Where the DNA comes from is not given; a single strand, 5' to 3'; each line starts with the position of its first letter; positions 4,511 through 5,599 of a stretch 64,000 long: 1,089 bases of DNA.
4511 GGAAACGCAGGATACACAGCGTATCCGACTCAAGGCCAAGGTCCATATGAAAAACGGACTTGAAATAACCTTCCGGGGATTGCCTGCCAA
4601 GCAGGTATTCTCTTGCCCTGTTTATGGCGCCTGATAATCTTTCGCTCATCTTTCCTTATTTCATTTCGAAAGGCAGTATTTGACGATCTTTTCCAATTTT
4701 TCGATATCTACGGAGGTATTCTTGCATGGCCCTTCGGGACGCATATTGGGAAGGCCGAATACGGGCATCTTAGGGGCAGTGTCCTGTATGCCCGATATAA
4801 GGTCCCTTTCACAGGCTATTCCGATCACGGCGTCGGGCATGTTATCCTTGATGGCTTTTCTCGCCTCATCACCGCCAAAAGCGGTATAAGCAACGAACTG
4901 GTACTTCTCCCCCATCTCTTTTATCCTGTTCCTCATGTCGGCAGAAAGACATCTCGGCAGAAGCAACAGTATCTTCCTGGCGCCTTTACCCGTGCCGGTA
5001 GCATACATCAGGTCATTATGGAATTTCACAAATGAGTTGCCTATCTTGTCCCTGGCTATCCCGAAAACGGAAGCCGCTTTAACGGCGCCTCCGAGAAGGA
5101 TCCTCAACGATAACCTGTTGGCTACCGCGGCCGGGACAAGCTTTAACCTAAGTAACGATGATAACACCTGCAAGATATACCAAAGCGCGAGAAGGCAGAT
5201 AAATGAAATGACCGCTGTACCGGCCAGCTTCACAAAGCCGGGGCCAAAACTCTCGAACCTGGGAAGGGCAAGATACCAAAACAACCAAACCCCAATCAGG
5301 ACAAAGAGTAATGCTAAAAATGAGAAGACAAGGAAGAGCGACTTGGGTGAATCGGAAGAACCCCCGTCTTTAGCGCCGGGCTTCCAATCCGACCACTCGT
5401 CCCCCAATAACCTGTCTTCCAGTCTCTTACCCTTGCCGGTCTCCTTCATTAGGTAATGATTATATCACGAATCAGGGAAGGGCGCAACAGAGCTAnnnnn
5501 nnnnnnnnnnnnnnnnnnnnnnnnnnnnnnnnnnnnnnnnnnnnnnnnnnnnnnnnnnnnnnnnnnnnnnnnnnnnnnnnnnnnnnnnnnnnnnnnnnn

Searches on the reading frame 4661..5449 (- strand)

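Call 8: search_protein_families(library=pfam, proteins=[window:4661-5449:-], max_evalue=0.01)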
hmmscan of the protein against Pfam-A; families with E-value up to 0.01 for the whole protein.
window:4661-5449:- (262 aa): 1 family
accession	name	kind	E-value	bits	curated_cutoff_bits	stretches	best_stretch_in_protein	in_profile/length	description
PF01976.22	DUF116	-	1.2e-26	93.4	25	2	175-255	75-154/155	Protein of unknown function DUF116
